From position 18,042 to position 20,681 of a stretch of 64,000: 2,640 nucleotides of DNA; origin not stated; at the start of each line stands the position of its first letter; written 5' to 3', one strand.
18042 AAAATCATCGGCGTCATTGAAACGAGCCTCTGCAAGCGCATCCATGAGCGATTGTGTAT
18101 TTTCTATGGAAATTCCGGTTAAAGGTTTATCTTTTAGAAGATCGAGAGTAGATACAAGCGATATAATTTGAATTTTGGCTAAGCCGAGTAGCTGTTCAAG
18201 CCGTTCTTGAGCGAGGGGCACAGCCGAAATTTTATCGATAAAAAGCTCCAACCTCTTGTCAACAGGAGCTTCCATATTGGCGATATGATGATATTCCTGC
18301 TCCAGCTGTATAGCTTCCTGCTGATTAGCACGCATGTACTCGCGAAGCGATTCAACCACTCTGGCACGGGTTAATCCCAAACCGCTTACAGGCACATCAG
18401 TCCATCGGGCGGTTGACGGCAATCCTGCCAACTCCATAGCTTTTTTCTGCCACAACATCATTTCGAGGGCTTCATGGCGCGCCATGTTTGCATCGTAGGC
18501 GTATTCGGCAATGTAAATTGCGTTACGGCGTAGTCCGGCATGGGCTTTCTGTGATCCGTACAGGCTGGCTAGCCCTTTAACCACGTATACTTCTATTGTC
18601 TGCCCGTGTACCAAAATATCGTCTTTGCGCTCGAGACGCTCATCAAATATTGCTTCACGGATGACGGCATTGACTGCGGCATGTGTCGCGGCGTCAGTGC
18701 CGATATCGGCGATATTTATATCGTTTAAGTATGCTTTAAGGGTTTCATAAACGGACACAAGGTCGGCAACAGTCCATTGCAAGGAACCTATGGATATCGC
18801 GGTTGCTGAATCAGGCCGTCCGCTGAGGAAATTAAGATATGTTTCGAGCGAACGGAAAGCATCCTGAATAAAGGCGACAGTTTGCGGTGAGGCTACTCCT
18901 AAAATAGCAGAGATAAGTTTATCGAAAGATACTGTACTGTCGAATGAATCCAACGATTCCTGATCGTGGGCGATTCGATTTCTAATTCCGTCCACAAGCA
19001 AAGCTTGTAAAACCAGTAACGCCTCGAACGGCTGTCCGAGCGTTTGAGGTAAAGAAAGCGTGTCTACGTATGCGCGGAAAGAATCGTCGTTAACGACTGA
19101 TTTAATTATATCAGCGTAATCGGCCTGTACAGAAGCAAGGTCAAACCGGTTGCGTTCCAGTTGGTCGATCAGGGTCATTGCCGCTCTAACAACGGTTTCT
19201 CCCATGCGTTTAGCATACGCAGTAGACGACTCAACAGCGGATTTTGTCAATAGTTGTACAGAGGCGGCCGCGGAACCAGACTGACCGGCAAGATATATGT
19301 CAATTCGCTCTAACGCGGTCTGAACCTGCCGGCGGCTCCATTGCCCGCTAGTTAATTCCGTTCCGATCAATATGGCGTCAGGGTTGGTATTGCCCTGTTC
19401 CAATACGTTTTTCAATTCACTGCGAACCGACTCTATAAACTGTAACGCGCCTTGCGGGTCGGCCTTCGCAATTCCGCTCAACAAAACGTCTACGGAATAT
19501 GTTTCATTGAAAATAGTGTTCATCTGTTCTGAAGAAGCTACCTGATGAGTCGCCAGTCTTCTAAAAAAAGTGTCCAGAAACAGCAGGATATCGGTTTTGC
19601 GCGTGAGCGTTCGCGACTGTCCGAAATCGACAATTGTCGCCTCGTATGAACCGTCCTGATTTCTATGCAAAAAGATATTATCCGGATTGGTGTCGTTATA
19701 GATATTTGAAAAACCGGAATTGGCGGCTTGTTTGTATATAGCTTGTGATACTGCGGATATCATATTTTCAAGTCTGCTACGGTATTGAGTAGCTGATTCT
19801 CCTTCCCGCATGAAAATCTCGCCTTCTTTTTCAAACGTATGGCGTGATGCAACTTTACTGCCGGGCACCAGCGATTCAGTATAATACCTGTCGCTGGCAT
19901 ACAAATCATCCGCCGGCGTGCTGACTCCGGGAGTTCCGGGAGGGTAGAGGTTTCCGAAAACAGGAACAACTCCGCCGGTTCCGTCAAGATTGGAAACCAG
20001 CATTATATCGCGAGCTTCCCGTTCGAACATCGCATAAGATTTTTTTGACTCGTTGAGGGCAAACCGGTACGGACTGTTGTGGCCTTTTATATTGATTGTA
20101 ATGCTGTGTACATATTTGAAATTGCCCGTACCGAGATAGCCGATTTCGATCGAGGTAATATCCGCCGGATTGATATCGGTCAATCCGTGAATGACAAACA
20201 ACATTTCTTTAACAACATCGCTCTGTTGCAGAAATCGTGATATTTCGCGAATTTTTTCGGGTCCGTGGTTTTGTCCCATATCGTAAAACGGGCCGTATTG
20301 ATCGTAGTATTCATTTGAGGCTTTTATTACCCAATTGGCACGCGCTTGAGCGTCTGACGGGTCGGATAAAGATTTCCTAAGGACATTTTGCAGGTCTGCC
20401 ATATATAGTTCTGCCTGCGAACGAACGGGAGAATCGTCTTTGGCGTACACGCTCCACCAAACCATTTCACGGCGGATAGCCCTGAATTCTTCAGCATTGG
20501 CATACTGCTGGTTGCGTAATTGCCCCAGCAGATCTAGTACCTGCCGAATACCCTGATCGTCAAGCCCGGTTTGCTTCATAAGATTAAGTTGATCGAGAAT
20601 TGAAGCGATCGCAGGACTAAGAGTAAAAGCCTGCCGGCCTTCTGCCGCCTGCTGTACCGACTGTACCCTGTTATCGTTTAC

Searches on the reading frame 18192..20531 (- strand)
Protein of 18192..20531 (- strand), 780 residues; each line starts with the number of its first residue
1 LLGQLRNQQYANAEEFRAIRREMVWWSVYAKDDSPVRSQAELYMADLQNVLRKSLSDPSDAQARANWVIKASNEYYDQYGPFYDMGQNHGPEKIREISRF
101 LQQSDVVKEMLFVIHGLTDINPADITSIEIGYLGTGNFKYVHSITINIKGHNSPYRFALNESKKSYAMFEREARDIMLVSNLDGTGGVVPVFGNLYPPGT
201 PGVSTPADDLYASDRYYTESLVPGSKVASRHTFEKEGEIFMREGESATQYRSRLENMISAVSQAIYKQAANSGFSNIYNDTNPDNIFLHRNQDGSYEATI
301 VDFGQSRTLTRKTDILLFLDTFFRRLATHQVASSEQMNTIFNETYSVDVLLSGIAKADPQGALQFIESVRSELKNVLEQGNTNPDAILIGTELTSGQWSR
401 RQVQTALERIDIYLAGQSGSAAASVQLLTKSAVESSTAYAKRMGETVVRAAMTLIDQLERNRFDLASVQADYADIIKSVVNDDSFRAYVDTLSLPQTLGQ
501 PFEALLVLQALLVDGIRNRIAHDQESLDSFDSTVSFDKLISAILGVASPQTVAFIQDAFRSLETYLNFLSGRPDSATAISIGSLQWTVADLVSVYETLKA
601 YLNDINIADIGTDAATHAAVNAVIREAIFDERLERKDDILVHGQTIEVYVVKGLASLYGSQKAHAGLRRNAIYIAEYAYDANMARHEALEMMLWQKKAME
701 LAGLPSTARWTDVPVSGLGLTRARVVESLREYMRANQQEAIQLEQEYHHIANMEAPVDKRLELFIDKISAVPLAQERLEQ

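Call 51: search_solved_structures(query=A5, max_evalue=1, show_alignments=2)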
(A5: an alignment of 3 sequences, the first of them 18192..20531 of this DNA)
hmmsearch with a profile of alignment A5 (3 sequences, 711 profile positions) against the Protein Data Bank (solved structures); distinct sequences matched with E-value up to 1: 0.

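Call 64: search_protein_families(library=pfam, proteins=[window:18192-20531:-], max_evalue=1)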
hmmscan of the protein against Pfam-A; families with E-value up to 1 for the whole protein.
window:18192-20531:- (780 aa): 1 family
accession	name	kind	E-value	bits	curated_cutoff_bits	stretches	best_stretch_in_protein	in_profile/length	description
PF19818.4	DUF6301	-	0.4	11.2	27.2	0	541-594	67-119/137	Family of unknown function (DUF6301)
